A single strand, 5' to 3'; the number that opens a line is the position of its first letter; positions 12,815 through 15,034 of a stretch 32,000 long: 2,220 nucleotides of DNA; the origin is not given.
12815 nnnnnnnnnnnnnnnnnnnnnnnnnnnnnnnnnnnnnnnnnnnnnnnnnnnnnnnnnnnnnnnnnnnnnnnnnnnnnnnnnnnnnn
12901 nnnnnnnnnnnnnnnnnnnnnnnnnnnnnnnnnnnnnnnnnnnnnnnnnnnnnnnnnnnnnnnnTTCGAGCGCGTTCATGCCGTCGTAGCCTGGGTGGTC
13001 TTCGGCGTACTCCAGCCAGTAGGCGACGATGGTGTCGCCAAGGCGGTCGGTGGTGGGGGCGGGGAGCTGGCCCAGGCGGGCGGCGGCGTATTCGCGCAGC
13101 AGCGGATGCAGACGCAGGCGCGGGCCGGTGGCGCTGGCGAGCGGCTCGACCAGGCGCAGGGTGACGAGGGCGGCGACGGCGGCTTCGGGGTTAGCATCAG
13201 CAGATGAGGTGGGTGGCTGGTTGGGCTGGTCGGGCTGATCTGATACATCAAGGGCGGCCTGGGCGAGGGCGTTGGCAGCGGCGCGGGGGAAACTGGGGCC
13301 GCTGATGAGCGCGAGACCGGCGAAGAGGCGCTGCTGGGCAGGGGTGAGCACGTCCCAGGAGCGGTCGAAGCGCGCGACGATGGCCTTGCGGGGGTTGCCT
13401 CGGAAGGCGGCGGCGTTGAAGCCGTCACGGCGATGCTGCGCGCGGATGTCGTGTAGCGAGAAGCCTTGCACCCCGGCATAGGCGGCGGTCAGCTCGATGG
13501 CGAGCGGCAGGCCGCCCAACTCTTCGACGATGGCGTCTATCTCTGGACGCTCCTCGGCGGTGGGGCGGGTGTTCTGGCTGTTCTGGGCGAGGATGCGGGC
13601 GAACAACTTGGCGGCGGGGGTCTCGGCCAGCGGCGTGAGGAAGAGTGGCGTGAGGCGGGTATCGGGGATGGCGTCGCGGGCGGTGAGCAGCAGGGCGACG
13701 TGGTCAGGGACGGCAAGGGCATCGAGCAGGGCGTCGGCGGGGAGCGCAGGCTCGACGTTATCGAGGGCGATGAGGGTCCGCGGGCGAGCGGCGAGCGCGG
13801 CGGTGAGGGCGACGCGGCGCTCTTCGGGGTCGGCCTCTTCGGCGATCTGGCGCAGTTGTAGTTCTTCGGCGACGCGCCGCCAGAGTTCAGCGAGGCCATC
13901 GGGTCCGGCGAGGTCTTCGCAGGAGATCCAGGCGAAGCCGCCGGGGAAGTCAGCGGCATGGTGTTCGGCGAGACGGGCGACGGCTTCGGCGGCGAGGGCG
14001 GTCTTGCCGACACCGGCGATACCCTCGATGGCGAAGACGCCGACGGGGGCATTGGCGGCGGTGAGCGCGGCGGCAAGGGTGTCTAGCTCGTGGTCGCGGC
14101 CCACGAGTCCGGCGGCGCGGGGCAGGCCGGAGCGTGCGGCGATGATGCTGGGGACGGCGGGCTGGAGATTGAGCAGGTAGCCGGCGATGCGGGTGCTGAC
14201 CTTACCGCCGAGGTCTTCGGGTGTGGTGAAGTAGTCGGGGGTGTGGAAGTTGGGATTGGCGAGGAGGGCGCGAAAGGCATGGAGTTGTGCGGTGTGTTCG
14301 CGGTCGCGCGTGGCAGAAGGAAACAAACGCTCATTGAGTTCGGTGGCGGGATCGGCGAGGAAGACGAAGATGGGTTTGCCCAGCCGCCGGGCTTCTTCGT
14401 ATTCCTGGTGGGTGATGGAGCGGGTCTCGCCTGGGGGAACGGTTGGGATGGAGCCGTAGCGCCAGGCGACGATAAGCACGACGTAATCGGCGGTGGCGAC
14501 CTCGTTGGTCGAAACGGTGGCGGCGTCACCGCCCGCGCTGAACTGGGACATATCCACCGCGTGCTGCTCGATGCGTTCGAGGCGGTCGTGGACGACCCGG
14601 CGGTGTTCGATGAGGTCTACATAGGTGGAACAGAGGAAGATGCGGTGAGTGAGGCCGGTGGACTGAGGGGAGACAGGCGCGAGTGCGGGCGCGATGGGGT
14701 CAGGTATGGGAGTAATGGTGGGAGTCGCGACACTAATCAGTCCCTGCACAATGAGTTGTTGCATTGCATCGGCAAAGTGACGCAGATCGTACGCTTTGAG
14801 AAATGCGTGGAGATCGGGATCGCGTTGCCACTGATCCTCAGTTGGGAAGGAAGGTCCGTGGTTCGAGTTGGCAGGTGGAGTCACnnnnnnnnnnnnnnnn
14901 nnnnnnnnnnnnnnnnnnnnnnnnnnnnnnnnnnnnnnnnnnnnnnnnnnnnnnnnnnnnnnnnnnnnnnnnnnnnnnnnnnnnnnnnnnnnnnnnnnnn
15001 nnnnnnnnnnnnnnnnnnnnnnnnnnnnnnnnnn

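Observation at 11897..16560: Translationally coupled membrane KAP NTPase + DUF4062/NB-ARC/TPR STAND pair: candidate uncharacterised two-gene defence system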

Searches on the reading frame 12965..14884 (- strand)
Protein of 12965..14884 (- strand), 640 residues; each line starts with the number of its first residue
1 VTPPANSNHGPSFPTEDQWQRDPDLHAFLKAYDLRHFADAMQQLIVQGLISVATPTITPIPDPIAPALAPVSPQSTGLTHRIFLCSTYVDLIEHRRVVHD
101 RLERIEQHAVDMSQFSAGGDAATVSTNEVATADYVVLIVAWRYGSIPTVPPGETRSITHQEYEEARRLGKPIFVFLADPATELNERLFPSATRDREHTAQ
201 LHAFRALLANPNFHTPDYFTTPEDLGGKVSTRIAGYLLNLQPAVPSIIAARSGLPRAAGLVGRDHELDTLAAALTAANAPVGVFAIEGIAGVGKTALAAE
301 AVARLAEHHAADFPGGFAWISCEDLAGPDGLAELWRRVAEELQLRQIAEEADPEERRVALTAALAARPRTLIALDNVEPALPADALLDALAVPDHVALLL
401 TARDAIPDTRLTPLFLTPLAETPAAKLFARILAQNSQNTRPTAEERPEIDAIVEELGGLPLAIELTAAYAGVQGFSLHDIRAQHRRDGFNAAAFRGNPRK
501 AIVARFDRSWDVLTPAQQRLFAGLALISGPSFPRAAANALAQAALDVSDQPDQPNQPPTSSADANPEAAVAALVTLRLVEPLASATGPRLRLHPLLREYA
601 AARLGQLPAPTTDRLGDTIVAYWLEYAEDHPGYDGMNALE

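Call 43: find_homologous_proteins(query=window:12965-14884:-, max_evalue=1e-10)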
Query window:12965-14884:- (640 aa): 48 proteins with E <= 1e-10 among 8000 candidates.
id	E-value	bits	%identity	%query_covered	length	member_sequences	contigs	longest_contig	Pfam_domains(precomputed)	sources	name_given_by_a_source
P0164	0.0e+0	1307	100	94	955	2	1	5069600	PF17874.8,PF13271.12,PF13424.13,PF13176.13,PF13401.13,PF07719.24,PF00931.29,PF13191.13,PF13374.13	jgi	jgi:tetratricopeptide (TPR) repeat protein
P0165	5.0e-144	499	51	88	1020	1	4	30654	PF13271.12,PF13424.13,PF00931.29,PF13191.13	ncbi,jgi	ncbi:MAG TPA: DUF4062 domain-containing protein [Ktedonobacterales bacterium]|jgi:tetratricopeptide 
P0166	2.2e-133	464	49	82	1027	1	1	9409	PF12862.14,PF13271.12,PF13424.13,PF00931.29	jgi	jgi:tetratricopeptide (TPR) repeat protein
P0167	1.9e-132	461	48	87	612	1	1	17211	PF13271.12,PF13401.13,PF00931.29,PF13191.13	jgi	jgi:hypothetical protein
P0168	1.4e-119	419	49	81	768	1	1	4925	PF13271.12,PF13424.13,PF00931.29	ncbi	ncbi:MAG TPA: NB-ARC domain-containing protein [Ktedonobacterales bacterium]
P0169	8.1e-111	390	56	64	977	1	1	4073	PF13414.13,PF17874.8,PF00515.35,PF10952.16,PF13424.13,PF24885.2,PF13181.13,PF07719.24,PF00931.29,PF13191.13,PF13374.13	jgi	jgi:tetratricopeptide (TPR) repeat protein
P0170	6.3e-110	387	58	61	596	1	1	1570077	PF00931.29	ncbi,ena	-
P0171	3.2e-109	384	42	89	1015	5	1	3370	PF13271.12,PF05729.19,PF13424.13,PF13401.13,PF00931.29,PF13191.13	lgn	-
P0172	8.0e-108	380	42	90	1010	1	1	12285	PF13271.12,PF05729.19,PF13401.13,PF00931.29,PF13191.13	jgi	jgi:tetratricopeptide (TPR) repeat protein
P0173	7.6e-106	373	53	62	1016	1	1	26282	PF13414.13,PF17874.8,PF00515.35,PF10952.16,PF13424.13,PF13176.13,PF24885.2,PF13401.13,PF07719.24,PF00931.29,PF13374.13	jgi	jgi:Tfp pilus assembly protein PilF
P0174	8.1e-106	373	53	62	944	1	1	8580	PF17874.8,PF10952.16,PF13424.13,PF07719.24,PF00931.29,PF13191.13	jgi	jgi:tetratricopeptide (TPR) repeat protein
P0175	1.5e-102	362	54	62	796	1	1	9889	PF13424.13,PF00931.29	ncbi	-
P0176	6.1e-101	357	53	62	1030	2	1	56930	PF01582.26,PF17874.8,PF10952.16,PF13424.13,PF13676.12,PF07719.24,PF00931.29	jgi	jgi:tetratricopeptide (TPR) repeat protein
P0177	1.1e-100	356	48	73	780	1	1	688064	PF00515.35,PF10952.16,PF13424.13,PF13181.13,PF07719.24,PF00931.29,PF13374.13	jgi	jgi:tetratricopeptide (TPR) repeat protein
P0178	8.3e-100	353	52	62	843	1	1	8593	PF17874.8,PF10952.16,PF13424.13,PF24885.2,PF07719.24,PF00931.29,PF13374.13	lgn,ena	-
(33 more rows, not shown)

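Call 47: find_encoding_contigs(protein=P0167, flank=8000, max_places=3)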
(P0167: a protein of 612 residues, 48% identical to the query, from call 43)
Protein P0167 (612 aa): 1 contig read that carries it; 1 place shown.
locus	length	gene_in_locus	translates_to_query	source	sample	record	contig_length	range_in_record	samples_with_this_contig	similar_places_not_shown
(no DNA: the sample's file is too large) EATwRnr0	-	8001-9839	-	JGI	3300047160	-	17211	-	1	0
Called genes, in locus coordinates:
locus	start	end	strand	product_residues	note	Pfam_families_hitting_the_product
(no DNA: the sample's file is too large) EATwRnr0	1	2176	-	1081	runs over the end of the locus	-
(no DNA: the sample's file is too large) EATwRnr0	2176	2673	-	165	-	-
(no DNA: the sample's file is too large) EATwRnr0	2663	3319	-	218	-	-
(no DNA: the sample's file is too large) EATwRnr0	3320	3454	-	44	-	-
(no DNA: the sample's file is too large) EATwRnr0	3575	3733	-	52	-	-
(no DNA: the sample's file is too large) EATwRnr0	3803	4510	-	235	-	-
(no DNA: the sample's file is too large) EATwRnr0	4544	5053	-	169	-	PF00436:SSB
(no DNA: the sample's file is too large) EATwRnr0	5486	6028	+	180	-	PF12728:HTH_17 (weak)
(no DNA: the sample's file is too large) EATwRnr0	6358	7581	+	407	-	PF01867:Cas_Cas1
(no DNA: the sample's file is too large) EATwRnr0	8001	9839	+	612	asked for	PF13271:DUF4062, PF13401:AAA_22 (faint), PF13191:AAA_16 (weak), PF00931:NB-ARC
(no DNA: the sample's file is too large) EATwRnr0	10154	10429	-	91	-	-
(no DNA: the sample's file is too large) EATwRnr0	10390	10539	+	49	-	-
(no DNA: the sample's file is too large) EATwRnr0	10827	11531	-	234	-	-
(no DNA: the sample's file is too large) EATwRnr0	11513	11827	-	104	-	?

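Call 48: find_encoding_contigs(protein=P0165, flank=8000, max_places=3)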
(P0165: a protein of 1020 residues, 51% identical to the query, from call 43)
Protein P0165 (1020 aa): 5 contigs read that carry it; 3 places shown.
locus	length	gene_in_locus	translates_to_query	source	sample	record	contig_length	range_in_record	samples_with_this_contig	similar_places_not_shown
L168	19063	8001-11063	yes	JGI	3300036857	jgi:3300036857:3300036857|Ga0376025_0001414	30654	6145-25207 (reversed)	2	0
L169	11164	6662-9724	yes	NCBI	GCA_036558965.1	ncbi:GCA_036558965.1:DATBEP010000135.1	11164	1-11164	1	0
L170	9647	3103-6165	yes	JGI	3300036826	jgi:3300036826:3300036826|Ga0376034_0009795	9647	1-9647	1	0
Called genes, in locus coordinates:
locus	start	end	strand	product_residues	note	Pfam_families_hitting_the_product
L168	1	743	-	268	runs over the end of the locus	PF00077:RVP (faint), PF13650:Asp_protease_2 (weak), PF13975:gag-asp_proteas (weak)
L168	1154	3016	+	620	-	PF13522:GATase_6, PF13537:GATase_7, PF01380:SIS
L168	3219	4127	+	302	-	-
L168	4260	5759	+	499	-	PF01292:Ni_hydr_CYTB, PF00174:Oxidored_molyb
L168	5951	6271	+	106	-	-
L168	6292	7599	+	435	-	PF01385:OrfB_IS605 (weak), PF07282:Cas12f1-like_TNB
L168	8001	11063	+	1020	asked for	PF13271:DUF4062, PF00931:NB-ARC, PF13191:AAA_16 (weak), PF13424:TPR_12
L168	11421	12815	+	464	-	-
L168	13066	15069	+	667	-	PF00069:Pkinase, PF07714:PK_Tyr_Ser-Thr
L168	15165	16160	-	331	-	PF04655:APH_6_hur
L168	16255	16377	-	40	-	-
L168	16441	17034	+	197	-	PF01872:RibD_C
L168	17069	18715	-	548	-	PF13676:TIR_2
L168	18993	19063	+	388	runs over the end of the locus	PF13676:TIR_2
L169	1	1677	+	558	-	PF13522:GATase_6, PF13537:GATase_7, PF01380:SIS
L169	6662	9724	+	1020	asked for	PF13271:DUF4062, PF00931:NB-ARC, PF13191:AAA_16 (weak), PF13424:TPR_12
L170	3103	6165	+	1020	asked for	PF13271:DUF4062, PF00931:NB-ARC, PF13191:AAA_16 (weak), PF13424:TPR_12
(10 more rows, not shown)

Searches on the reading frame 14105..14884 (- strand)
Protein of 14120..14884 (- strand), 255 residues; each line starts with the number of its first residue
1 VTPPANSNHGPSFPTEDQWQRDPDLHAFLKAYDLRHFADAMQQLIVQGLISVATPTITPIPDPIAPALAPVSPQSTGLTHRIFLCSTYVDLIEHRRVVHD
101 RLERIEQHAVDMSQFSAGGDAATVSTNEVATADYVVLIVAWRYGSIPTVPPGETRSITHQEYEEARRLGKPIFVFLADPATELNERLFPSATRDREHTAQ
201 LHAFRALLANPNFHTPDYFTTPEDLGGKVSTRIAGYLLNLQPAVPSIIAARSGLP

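Call 44: search_solved_structures(query=window:14120-14884:-, max_evalue=1, show_alignments=2)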
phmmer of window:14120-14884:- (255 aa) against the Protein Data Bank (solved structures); distinct sequences matched with E-value up to 1: 1.
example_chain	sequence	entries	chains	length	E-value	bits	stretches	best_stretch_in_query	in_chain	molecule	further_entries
10wc_A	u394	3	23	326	0.59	12.6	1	79-165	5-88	KpSwz DUF4062 | KpSwz | KpSwz TIR/DUF4062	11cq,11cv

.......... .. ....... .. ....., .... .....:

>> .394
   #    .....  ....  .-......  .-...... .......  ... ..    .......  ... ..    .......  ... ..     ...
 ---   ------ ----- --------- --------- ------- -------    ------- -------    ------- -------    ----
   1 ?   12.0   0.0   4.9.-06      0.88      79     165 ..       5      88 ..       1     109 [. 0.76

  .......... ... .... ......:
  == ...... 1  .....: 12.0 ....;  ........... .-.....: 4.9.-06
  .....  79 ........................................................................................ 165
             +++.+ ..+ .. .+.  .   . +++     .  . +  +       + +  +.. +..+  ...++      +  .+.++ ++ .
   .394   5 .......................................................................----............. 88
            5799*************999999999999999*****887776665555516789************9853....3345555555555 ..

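Call 66: predict_structure(alignment_id=A4)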
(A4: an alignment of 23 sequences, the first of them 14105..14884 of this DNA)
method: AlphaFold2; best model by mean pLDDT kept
length: 260 residues; sequences in the alignment: 23
mean_pLDDT: 75.8   pTM: 0.64
mean pLDDT of the five models: 75.8, 75.7, 74.9, 72.7, 71.5
residues with pLDDT >= 90: 103; 70-90: 50; 50-70: 79; < 50: 28
segments of 3 or more residues with pLDDT < 50: 52-59, 72-75
pLDDT, mean of each block of 10 residues (from residue 1): 56 59 62 59 70 45 48 61 87 94 96 65 80 95 65 77 95 96 83 81 94 95 97 94 56 58
secondary structure, 60 per line:
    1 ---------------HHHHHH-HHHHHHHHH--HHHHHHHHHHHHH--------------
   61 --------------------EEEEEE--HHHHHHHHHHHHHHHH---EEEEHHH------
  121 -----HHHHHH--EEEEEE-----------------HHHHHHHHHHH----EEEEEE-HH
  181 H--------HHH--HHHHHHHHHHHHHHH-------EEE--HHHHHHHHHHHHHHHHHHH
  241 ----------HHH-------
elements in order: H16-21 H23-31 H34-46 E81-86 H89-104 E108-111 H126-131 E134-139 H157-167 E172-177 H195-209 E217-219 H222-240

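Call 69: fold_search(model_id=the predicted structure, library=pdb)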
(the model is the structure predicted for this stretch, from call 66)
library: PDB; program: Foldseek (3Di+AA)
matches with E <= 10: 1467; with E <= 0.001: 22
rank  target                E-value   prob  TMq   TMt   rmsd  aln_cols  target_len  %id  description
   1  4c6t_D                2.5e-05  1.00  0.41  0.62   5.9       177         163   12  Crystal structure of the RPS4 and RRS1 TIR domain heterodimer (released 2014-05-28)
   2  7xoz_A                2.9e-05  1.00  0.38  0.56   6.4       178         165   11  Crystal structure of RPPT-TIR (released 2023-11-08)
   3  4c6r_A                8.0e-05  1.00  0.39  0.58   5.9       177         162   14  Crystal structure of the TIR domain from the Arabidopsis Thaliana disease resistance protein RPS4 (released 2014-05-28)
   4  7xoz_B                9.0e-05  1.00  0.38  0.55   6.4       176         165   10  Crystal structure of RPPT-TIR (released 2023-11-08)
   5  4c6t_B                1.8e-04  1.00  0.39  0.58   5.9       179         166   14  Crystal structure of the RPS4 and RRS1 TIR domain heterodimer (released 2014-05-28)
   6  7anw_A                2.2e-04  1.00  0.29  0.13  11.7       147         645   12  hSARM1 NAD+ complex (released 2020-11-11)
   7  9lmq_D                2.5e-04  1.00  0.37  0.32   7.3       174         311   14  Cryo-EM structure of TIR-STING/c-di-GMP complex (released 2025-08-27)
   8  4jen_B                4.1e-04  1.00  0.30  0.58   8.8       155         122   14  Structure of Clostridium botulinum CMP N-glycosidase, BcmB (released 2013-09-11)
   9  7crc_B                4.4e-04  1.00  0.38  0.11   6.3       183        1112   12  Cryo-EM structure of plant NLR RPP1 tetramer in complex with ATR1 (released 2020-12-16)
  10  9ghc_W                4.7e-04  1.00  0.29  0.13   5.5       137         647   12  Pre-release fusidic acid-locked Escherichia coli 70S ribosome with Staphylococus aureus EF-G and FusB (FusB-EF-G-70S) (released 2025-03-26)
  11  8pqq_A                5.0e-04  1.00  0.33  0.52   9.9       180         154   16  Nucleoside 2'deoxyribosyltransferase from Chroococcidiopsis thermalis PCC 7203 E88Q Mutant bound to Clofarabine (released 2024-02-21)
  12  7qg0_A                5.3e-04  1.00  0.36  0.17   6.8       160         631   12  Inhibitor-induced hSARM1 duplex (released 2022-12-21)
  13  4gyj_A                5.7e-04  1.00  0.27  0.13   7.7       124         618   17  Crystal structure of mutant (D318N) bacillus subtilis family 3 glycoside hydrolase (nagz) in complex with glcnac-murna (released 2012-12-19)
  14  5ljl                  6.8e-04  1.00  0.33  0.51   5.7       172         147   13  Streptococcus pneumonia TIGR4 flavodoxin: structural and biophysical characterization of a novel drug target (released 2016-08-31)
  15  5veg_B                7.3e-04  1.00  0.32  0.50   6.8       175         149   11  Structure of a Short-Chain Flavodoxin Associated with a Non-Canonical PDU Bacterial Microcompartment (released 2017-10-11)
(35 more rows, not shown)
